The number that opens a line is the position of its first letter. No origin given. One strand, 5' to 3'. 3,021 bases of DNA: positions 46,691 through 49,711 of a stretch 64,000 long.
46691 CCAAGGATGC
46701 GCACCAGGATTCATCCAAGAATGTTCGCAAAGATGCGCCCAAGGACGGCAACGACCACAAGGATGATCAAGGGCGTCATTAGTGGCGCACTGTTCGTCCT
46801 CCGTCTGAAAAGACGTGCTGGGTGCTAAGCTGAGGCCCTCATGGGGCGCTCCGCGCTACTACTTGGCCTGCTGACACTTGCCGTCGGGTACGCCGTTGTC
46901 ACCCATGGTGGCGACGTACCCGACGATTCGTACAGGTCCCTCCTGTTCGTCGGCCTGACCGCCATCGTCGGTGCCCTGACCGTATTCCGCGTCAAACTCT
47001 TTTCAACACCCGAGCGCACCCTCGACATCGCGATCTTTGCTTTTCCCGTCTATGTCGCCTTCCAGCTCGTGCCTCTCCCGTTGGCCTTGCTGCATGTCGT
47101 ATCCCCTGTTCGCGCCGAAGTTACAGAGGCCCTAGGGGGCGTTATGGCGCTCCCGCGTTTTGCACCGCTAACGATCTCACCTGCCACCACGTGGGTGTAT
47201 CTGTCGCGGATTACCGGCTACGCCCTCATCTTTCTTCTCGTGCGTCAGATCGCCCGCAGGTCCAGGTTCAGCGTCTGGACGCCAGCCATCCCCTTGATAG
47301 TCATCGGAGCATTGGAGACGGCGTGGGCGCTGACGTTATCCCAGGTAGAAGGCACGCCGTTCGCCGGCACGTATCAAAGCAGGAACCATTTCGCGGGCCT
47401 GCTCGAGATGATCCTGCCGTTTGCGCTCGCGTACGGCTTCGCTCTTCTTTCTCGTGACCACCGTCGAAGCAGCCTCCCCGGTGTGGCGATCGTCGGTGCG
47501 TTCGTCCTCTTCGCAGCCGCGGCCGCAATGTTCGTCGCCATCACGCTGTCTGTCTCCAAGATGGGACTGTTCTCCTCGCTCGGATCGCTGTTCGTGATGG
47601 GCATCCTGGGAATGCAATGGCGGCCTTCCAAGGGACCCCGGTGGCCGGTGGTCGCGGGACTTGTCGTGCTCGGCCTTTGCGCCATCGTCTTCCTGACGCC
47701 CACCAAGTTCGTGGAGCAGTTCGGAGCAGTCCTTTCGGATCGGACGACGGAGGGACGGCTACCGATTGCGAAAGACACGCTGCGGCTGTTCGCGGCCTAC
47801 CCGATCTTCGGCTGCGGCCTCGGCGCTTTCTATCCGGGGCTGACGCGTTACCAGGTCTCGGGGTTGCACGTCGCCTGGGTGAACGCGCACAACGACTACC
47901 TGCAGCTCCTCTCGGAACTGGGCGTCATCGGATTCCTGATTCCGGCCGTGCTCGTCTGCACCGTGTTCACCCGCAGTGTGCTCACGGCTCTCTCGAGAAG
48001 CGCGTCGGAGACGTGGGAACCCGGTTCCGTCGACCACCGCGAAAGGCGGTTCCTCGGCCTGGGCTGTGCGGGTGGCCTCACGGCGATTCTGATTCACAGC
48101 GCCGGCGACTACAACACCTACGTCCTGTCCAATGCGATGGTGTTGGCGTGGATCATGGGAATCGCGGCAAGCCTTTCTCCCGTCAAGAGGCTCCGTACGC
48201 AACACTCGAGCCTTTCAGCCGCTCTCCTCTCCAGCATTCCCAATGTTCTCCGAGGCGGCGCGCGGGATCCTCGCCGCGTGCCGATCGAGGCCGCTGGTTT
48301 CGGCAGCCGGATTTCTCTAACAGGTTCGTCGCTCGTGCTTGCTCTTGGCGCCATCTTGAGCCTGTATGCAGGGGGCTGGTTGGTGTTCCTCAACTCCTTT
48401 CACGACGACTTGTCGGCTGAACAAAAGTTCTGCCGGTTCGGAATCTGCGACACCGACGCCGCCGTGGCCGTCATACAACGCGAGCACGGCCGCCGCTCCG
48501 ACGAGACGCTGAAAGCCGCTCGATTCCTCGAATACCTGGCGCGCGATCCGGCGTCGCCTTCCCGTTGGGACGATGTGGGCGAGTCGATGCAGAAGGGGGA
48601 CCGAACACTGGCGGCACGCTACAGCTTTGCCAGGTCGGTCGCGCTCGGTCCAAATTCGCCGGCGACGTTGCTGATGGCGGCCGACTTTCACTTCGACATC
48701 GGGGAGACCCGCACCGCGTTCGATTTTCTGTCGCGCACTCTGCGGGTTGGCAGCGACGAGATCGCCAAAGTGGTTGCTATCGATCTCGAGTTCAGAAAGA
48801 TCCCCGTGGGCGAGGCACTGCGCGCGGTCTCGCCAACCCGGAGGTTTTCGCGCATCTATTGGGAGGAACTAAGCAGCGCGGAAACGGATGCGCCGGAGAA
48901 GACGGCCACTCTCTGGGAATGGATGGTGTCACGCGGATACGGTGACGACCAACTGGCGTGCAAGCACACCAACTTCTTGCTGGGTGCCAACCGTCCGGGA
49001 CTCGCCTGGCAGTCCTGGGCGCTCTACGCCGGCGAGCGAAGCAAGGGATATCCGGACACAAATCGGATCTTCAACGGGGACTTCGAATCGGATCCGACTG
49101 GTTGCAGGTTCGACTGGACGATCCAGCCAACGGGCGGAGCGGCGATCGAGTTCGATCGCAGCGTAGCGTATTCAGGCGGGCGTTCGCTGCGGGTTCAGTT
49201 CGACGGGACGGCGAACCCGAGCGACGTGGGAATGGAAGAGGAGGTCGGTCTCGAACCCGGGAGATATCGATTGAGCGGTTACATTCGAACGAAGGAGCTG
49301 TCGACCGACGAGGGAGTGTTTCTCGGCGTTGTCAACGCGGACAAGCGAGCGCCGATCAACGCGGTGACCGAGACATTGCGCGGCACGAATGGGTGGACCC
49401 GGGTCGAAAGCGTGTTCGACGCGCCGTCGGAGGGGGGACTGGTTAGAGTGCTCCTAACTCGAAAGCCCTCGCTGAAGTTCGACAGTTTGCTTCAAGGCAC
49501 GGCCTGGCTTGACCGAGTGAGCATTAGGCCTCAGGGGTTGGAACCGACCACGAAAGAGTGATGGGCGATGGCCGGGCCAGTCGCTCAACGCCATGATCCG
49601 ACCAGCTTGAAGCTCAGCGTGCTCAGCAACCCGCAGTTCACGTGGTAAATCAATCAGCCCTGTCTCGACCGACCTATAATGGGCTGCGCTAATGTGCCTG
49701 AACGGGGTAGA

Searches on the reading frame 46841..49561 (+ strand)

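Call 81: search_protein_families(library=pfam, proteins=[window:46841-49561:+], max_evalue=0.001)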
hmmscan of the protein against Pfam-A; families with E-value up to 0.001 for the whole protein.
window:46841-49561:+ (906 aa): 1 family
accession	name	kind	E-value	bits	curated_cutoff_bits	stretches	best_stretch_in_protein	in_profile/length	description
PF04932.20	Wzy_C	-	4.1e-19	69.3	31.7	1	226-367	2-147/149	O-Antigen ligase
